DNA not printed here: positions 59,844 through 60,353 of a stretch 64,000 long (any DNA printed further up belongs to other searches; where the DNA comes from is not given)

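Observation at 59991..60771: Divergent pair of small membrane proteins yaiZ and yaiY separated by 259 bp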

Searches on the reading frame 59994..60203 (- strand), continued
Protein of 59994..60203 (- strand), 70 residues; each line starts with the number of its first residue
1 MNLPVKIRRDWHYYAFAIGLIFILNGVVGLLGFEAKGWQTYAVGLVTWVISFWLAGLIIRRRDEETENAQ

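Call 45: find_homologous_proteins(query=A1, max_evalue=0.01)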
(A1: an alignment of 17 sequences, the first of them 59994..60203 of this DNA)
Query A1 (17 sequences) (70 aa, profile of the alignment): 256 proteins with E <= 0.01 among 8000 candidates; the best 120 are listed.
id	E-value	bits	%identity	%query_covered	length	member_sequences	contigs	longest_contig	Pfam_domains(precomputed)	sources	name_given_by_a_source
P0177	3.0e-40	154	92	87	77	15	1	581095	PF10953.14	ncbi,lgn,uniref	ncbi:DUF2754 family protein [Phytobacter diazotrophicus]|uniref:DUF2754 family protein n=1 Tax=Phyto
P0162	4.4e-40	153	87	99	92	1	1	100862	PF10953.14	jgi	jgi:hypothetical protein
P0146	5.4e-40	153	90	100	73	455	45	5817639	PF10953.14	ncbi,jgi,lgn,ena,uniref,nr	ncbi:hypothetical protein Y71_20805 [Kosakonia radicincitans DSM 16656]|uniref:DUF2754 domain-contai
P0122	6.4e-40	153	100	100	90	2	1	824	PF10953.14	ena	-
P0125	6.9e-40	153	100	100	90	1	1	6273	PF10953.14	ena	-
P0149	8.1e-40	153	89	100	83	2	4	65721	PF10953.14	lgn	-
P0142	8.5e-40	153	90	100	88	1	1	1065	PF10953.14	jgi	jgi:type IV secretory pathway TrbD component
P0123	1.2e-39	152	100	100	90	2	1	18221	PF10953.14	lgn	-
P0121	1.2e-39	152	100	100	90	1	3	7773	PF10953.14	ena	-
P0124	1.3e-39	152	100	100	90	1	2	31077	PF10953.14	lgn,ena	-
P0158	1.4e-39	152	94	89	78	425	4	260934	PF10953.14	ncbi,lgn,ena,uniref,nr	ncbi:DUF2754 domain-containing protein [Enterobacter sp. RIT637]|uniref:DUF2754 family protein n=1 T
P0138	1.5e-39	152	93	100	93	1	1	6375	PF10953.14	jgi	-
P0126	1.8e-39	152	100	100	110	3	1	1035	PF10953.14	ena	-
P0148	2.6e-39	151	91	99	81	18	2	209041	PF10953.14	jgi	-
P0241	2.6e-39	151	100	99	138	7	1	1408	PF10953.14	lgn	-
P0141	2.7e-39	151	91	100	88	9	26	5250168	PF10953.14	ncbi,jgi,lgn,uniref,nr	ncbi:UNVERIFIED_ORG: uncharacterized protein DUF2754 [Citrobacter freundii]|jgi:type IV secretory pa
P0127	2.8e-39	151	100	100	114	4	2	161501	PF10953.14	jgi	jgi:hypothetical protein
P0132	2.8e-39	151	97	100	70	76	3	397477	PF10953.14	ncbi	ncbi:DUF2754 domain-containing protein [Escherichia coli]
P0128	3.0e-39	151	100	100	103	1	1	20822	PF10953.14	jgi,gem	-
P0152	3.5e-39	151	87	100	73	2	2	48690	PF10953.14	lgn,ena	-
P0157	3.7e-39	151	90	99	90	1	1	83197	PF10953.14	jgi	-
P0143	4.3e-39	150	91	100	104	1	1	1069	PF10953.14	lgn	-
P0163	4.6e-39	150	92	89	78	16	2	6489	PF10953.14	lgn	-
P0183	4.6e-39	150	80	100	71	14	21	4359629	PF10953.14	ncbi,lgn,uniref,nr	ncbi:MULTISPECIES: DUF2754 family protein [Cronobacter]|uniref:DUF2754 family protein n=1 Tax=Cronob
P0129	4.8e-39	150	99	100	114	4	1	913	PF10953.14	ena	-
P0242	5.0e-39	150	100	100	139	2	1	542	PF10953.14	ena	-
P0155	5.9e-39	150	94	93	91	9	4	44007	PF10953.14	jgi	jgi:hypothetical protein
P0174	5.9e-39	150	89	93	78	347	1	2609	PF10953.14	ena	-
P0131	6.2e-39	150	99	100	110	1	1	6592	PF10953.14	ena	-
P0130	7.1e-39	150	99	100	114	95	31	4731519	PF10953.14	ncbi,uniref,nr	ncbi:DUF2754 domain-containing protein [Shigella flexneri]|uniref:DUF2754 domain-containing protein 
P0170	8.4e-39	149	91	93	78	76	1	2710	PF10953.14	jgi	jgi:type IV secretory pathway TrbD component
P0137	9.3e-39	149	93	100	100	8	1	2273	PF10953.14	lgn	-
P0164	1.0e-38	149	88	96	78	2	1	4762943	PF10953.14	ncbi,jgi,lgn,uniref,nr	ncbi:DUF2754 domain-containing protein [unidentified bacterial endosymbiont]|jgi:type IV secretory p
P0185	1.1e-38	149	85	89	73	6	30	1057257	PF10953.14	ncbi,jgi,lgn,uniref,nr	ncbi:DUF2754 family protein [Cronobacter turicensis]|uniref:DUF2754 family protein n=1 Tax=Cronobact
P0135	1.2e-38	149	96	100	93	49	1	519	PF10953.14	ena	-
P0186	1.3e-38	149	84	90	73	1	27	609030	PF10953.14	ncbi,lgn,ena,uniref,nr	ncbi:DUF2754 family protein [Cronobacter turicensis]|uniref:DUF2754 family protein n=1 Tax=Cronobact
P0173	1.5e-38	149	89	90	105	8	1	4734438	PF10953.14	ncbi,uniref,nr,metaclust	ncbi:YaiZ [Enterobacter ludwigii]|uniref:YaiZ n=2 Tax=Enterobacter ludwigii TaxID=299767 RepID=G8LP7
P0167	1.6e-38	148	85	100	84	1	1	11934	PF10953.14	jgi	jgi:Protein of unknown function (DUF2754).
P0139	1.7e-38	148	90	100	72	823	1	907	PF10953.14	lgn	-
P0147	2.4e-38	148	86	100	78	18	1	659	PF10953.14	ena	-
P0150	2.4e-38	148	87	100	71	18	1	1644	PF10953.14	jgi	-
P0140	2.9e-38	148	90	100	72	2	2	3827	PF10953.14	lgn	-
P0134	3.1e-38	148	99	100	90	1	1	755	PF10953.14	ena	-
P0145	3.6e-38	147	90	100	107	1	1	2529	PF10953.14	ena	-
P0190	3.9e-38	147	79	100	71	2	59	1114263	PF10953.14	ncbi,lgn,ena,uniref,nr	ncbi:DUF2754 family protein [Cronobacter sakazakii]|uniref:DUF2754 domain-containing protein n=1 Tax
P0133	3.9e-38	147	99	100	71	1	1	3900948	PF10953.14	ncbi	ncbi:DUF2754 domain-containing protein [Escherichia coli]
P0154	3.9e-38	147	89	100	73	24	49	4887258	PF10953.14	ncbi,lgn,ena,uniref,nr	ncbi:DUF2754 domain-containing protein [Citrobacter braakii]|uniref:DUF2754 family protein n=1 Tax=C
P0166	4.5e-38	147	88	99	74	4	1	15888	PF10953.14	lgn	-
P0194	5.6e-38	147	86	93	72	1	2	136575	PF10953.14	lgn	-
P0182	7.2e-38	146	85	96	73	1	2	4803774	PF10953.14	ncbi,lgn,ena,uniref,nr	ncbi:DUF2754 family protein [Franconibacter pulveris 1160]|uniref:DUF2754 family protein n=1 Tax=Fra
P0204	9.7e-38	146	80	93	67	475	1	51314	PF10953.14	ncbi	ncbi:DUF2754 domain-containing protein [Klebsiella pneumoniae]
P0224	1.0e-37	146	77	94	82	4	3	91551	PF10953.14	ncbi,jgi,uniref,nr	ncbi:DUF2754 family protein [Buttiauxella izardii]|uniref:DUF2754 family protein n=2 Tax=Buttiauxell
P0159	1.0e-37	146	94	91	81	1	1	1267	PF10953.14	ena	-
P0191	1.3e-37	146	84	89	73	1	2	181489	PF10953.14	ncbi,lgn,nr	ncbi:DUF2754 family protein [Cronobacter turicensis]|nr:DUF2754 family protein [Cronobacter turicens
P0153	1.4e-37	145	92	93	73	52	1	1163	PF10953.14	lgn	-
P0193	1.8e-37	145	79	100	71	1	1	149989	PF10953.14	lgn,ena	-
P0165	3.5e-37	144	83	100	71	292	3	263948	PF10953.14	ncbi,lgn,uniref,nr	ncbi:DUF2754 family protein [Salmonella enterica subsp. enterica serovar Chester]|uniref:DUF2754 fam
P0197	5.1e-37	144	77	100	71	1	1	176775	PF10953.14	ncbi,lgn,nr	ncbi:DUF2754 domain-containing protein [Cronobacter muytjensii]|nr:DUF2754 domain-containing protein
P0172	5.2e-37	144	89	91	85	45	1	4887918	PF10953.14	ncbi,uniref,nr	ncbi:Putative inner membrane protein [Salmonella enterica subsp. enterica]|uniref:Inner membrane pro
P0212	5.5e-37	144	74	100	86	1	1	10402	PF10953.14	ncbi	ncbi:MAG: DUF2754 domain-containing protein [Enterobacteriaceae bacterium]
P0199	5.6e-37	144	76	100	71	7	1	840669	PF10953.14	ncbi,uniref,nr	ncbi:DUF2754 family protein [Cronobacter sakazakii]|uniref:DUF2754 family protein n=1 Tax=Cronobacte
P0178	5.7e-37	144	84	99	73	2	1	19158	PF10953.14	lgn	-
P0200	5.8e-37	143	76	100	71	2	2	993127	PF10953.14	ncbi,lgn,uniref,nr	ncbi:DUF2754 family protein [Cronobacter malonaticus]|uniref:DUF2754 family protein n=1 Tax=Cronobac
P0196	6.4e-37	143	79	100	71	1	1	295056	PF10953.14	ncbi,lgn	ncbi:DUF2754 domain-containing protein [Cronobacter dublinensis]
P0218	6.5e-37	143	73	99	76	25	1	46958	PF10953.14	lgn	-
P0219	6.8e-37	143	76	97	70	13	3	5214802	PF10953.14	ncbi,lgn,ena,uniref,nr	ncbi:Protein of uncharacterised function (DUF2754) [Cedecea neteri]|uniref:DUF2754 domain-containing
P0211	7.6e-37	143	74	99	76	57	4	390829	PF10953.14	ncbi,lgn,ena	-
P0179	7.7e-37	143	82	100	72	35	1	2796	PF10953.14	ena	-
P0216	7.8e-37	143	74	99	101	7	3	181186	PF10953.14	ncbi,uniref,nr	ncbi:inner membrane protein [Klebsiella pneumoniae]|uniref:Inner membrane protein n=4 Tax=Klebsiella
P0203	7.8e-37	143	78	99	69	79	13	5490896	PF10953.14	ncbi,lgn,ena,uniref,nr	ncbi:DUF2754 family protein [Raoultella ornithinolytica]|uniref:DUF2754 family protein n=1 Tax=Raoul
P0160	7.9e-37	143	87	100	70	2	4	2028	PF10953.14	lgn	-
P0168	8.1e-37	143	84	100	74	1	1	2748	PF10953.14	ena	-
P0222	1.0e-36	143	80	93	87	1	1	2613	PF10953.14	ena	-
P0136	1.1e-36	143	96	100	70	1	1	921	PF10953.14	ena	-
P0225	1.2e-36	143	75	97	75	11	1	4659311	PF10953.14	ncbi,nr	ncbi:membrane protein [Cedecea neteri]|nr:membrane protein [Cedecea neteri]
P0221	1.2e-36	142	80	93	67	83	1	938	PF10953.14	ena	-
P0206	1.3e-36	142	76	96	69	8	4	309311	PF10953.14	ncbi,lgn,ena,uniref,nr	ncbi:DUF2754 family protein [uncultured Pluralibacter sp.]|uniref:DUF2754 family protein n=1 Tax=unc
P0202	1.4e-36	142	79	100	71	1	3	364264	PF10953.14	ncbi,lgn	ncbi:DUF2754 family protein [Cronobacter dublinensis]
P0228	1.6e-36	142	77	94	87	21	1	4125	PF10953.14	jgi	-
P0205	1.8e-36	142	80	99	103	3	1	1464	PF10953.14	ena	-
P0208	1.8e-36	142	78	99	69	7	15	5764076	PF10953.14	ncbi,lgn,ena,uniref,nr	ncbi:DUF2754 family protein [Raoultella planticola]|uniref:DUF2754 family protein n=1 Tax=Raoultella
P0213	1.8e-36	142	77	100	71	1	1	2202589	PF10953.14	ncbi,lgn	ncbi:DUF2754 family protein [Cronobacter universalis]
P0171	1.9e-36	142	87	99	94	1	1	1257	PF10953.14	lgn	-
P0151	2.1e-36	142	91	94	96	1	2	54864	PF10953.14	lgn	-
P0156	2.3e-36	142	100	89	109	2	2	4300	PF10953.14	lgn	-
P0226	2.7e-36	141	72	99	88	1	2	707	PF10953.14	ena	-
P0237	4.9e-36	141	73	94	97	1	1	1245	PF10953.14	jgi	jgi:hypothetical protein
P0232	7.0e-36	140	77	93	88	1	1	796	PF10953.14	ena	-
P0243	7.9e-36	140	73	94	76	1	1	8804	PF10953.14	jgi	jgi:type IV secretory pathway TrbD component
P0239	1.0e-35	139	72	96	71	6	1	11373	PF10953.14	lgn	-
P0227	1.2e-35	139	76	97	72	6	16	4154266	PF10953.14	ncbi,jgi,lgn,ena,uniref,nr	ncbi:DUF2754 family protein [Siccibacter turicensis]|uniref:DUF2754 domain-containing protein n=1 Ta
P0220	1.8e-35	139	80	93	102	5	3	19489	PF10953.14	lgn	-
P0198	1.9e-35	139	79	96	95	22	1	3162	PF10953.14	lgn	-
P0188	2.6e-35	138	86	93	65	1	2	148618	PF10953.14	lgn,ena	-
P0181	3.3e-35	138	89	93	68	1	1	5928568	PF10953.14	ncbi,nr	ncbi:DUF2754 domain-containing protein [Escherichia coli]|nr:DUF2754 domain-containing protein [Esch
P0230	5.6e-35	137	74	99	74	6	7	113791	PF10953.14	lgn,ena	-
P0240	6.6e-35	137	72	99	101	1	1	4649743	PF10953.14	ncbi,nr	ncbi:DUF2754 family protein [Klebsiella pneumoniae]|nr:DUF2754 family protein [Klebsiella pneumoniae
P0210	7.6e-35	137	76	97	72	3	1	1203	PF10953.14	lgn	-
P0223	8.2e-35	137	78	93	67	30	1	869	PF10953.14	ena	-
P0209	1.2e-34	136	77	100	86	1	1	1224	PF10953.14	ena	-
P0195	1.5e-34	136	93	84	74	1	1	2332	PF10953.14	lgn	-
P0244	2.5e-34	135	72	96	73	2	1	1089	PF10953.14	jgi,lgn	-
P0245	2.6e-34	135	66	97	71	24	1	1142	PF10953.14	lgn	-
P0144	2.6e-34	135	94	100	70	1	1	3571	PF10953.14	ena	-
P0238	2.8e-34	135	68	97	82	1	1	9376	PF10953.14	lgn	-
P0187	7.9e-34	133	86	93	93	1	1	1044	PF10953.14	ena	-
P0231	1.2e-33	133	77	93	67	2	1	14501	PF10953.14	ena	-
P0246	1.7e-33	132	73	91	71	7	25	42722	PF10953.14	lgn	-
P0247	2.2e-33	132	71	99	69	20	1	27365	PF10953.14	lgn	-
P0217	3.1e-33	132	72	99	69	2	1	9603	PF10953.14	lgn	-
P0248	4.8e-33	131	66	97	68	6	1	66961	PF10953.14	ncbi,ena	-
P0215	6.0e-33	131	77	94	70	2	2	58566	PF10953.14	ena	-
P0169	6.6e-33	130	98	87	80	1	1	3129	PF10953.14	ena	-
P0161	1.5e-32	129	91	100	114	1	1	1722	PF10953.14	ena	-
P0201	2.0e-32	129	77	100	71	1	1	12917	PF10953.14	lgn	-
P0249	2.3e-32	129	65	97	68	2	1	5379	PF10953.14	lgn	-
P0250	2.6e-32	129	69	99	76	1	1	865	PF10953.14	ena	-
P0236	3.2e-32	128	82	89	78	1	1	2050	PF10953.14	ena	-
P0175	4.0e-32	128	87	100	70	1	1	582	PF10953.14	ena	-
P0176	4.7e-32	128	93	100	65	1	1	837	PF10953.14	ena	-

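Call 46: find_encoding_contigs(protein=P0248, flank=3000, max_places=2)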
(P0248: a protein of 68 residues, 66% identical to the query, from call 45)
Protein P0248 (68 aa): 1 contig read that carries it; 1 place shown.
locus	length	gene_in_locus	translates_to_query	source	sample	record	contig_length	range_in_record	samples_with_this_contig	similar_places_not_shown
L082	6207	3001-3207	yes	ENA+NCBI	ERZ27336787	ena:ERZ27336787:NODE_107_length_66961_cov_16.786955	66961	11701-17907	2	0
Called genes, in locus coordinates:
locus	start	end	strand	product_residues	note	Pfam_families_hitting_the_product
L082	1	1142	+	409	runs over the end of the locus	PF06472:ABC_membrane_2, PF05992:SbmA_BacA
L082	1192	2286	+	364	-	PF07759:DUF1615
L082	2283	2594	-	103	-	PF10954:DUF2755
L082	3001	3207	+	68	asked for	PF10953:DUF2754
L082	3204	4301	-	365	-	PF01820:Dala_Dala_lig_N, PF02222:ATP-grasp, PF02786:CPSase_L_D2, PF07478:Dala_Dala_lig_C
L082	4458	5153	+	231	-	PF06904:Extensin-like_C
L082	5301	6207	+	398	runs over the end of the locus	PF00083:Sugar_tr, PF06779:MFS_4 (faint), PF07690:MFS_1, PF12832:MFS_1_like, PF07690:MFS_1, PF00083:Sugar_tr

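Call 47: find_encoding_contigs(protein=P0203, flank=3000, max_places=2)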
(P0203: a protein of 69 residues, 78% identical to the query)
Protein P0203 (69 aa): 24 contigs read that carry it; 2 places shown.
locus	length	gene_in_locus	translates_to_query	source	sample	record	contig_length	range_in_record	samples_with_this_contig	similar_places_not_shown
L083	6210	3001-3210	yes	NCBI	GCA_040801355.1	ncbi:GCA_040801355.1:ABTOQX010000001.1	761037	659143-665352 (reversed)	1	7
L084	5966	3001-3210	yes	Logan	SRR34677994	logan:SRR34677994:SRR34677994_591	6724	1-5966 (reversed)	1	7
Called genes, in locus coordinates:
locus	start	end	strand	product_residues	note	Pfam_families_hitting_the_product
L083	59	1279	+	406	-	PF06472:ABC_membrane_2, PF05992:SbmA_BacA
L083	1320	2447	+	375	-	PF07759:DUF1615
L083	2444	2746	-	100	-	PF10954:DUF2755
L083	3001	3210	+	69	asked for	PF10953:DUF2754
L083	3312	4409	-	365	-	PF01820:Dala_Dala_lig_N, PF02222:ATP-grasp, PF02655:ATP-grasp_3 (faint), PF02786:CPSase_L_D2 (weak), PF07478:Dala_Dala_lig_C, PF13535:ATP-grasp_4 (faint)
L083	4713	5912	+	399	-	PF00083:Sugar_tr, PF07690:MFS_1, PF12832:MFS_1_like, PF07690:MFS_1, PF00083:Sugar_tr (weak)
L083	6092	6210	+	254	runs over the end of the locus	PF23441:SDR (weak), PF00106:adh_short, PF08659:KR, PF13561:adh_short_C2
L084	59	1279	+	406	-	PF06472:ABC_membrane_2, PF05992:SbmA_BacA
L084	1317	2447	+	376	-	PF07759:DUF1615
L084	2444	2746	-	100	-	PF10954:DUF2755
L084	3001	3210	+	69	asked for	PF10953:DUF2754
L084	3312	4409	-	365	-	PF01820:Dala_Dala_lig_N, PF02222:ATP-grasp, PF02655:ATP-grasp_3 (faint), PF02786:CPSase_L_D2 (weak), PF07478:Dala_Dala_lig_C, PF13535:ATP-grasp_4 (faint)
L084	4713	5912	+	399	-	PF00083:Sugar_tr, PF07690:MFS_1, PF12832:MFS_1_like, PF07690:MFS_1, PF00083:Sugar_tr (weak)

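Call 48: find_encoding_contigs(protein=P0224, flank=3000, max_places=2)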
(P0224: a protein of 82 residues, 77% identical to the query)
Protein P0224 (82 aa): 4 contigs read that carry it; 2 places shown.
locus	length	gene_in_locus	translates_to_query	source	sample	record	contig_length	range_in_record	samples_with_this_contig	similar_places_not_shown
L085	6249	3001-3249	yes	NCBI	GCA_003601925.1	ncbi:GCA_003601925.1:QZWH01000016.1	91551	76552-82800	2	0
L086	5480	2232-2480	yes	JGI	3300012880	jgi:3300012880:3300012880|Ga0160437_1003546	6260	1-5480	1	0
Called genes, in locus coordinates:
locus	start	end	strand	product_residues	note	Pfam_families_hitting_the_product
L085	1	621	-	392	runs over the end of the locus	PF25919:BSH_CusB (faint), PF00364:Biotin_lipoyl (faint), PF25917:BSH_RND, PF25973:BSH_CzcB (weak), PF25881:HH_YBHG, PF25885:HH_EMRA, PF25963:Beta-barrel_AAEA (weak)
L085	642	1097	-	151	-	PF22381:Staph_reg_Sar_Rot (weak), PF01047:MarR, PF12802:MarR_2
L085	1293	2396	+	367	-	PF07759:DUF1615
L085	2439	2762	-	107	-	PF10954:DUF2755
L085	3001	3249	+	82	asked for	PF10953:DUF2754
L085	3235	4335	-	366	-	PF01820:Dala_Dala_lig_N, PF02655:ATP-grasp_3 (weak), PF02222:ATP-grasp, PF02786:CPSase_L_D2 (weak), PF07478:Dala_Dala_lig_C, PF13535:ATP-grasp_4 (faint)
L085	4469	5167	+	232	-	PF06904:Extensin-like_C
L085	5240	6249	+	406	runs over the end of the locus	PF00083:Sugar_tr, PF06779:MFS_4 (faint), PF07690:MFS_1, PF12832:MFS_1_like, PF05977:MFS_3 (faint), PF00083:Sugar_tr, PF07690:MFS_1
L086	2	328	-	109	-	?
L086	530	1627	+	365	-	PF07759:DUF1615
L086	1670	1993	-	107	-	PF10954:DUF2755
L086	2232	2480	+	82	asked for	PF10953:DUF2754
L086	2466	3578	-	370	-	PF01820:Dala_Dala_lig_N, PF02222:ATP-grasp, PF02655:ATP-grasp_3 (faint), PF02786:CPSase_L_D2 (weak), PF07478:Dala_Dala_lig_C, PF13535:ATP-grasp_4 (faint)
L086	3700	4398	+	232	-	PF06904:Extensin-like_C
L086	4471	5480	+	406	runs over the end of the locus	PF00083:Sugar_tr, PF06779:MFS_4 (faint), PF07690:MFS_1, PF12832:MFS_1_like, PF05977:MFS_3 (faint), PF07690:MFS_1, PF00083:Sugar_tr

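Call 49: find_encoding_contigs(protein=P0183, flank=3000, max_places=2)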
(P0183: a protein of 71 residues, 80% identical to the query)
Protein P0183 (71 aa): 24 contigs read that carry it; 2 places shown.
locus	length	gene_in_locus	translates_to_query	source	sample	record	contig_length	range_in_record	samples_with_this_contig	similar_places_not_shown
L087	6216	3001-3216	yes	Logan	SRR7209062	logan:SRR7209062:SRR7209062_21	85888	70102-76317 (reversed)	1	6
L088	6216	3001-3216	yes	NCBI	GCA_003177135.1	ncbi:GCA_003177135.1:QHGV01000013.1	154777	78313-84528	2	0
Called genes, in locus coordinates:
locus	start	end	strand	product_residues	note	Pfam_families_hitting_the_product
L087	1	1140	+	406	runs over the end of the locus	PF06472:ABC_membrane_2, PF05992:SbmA_BacA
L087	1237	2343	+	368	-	PF07759:DUF1615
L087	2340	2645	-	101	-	PF10954:DUF2755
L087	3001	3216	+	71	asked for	PF10953:DUF2754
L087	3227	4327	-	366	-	PF01820:Dala_Dala_lig_N, PF02222:ATP-grasp, PF02786:CPSase_L_D2 (weak), PF07478:Dala_Dala_lig_C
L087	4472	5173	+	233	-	PF06904:Extensin-like_C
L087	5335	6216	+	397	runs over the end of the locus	PF00083:Sugar_tr, PF06779:MFS_4 (faint), PF07690:MFS_1, PF12832:MFS_1_like, PF07690:MFS_1, PF00083:Sugar_tr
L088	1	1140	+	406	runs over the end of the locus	PF06472:ABC_membrane_2, PF05992:SbmA_BacA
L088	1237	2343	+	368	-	PF07759:DUF1615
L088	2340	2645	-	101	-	PF10954:DUF2755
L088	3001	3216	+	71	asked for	PF10953:DUF2754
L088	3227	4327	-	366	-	PF01820:Dala_Dala_lig_N, PF02222:ATP-grasp, PF02786:CPSase_L_D2 (weak), PF07478:Dala_Dala_lig_C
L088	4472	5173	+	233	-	PF06904:Extensin-like_C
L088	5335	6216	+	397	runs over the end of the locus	PF00083:Sugar_tr, PF06779:MFS_4 (faint), PF07690:MFS_1, PF12832:MFS_1_like, PF07690:MFS_1, PF00083:Sugar_tr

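Call 65: search_solved_structures(query=A1, max_evalue=1)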
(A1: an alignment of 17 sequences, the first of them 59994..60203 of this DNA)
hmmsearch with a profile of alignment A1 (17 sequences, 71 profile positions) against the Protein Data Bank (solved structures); distinct sequences matched with E-value up to 1: 0.

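Call 68: search_protein_families(proteins=[window:59994-60203:-], library=padloc, max_evalue=0.1)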
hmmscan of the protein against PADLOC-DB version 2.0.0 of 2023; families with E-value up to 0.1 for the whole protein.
window:59994-60203:- (70 aa): 0 families
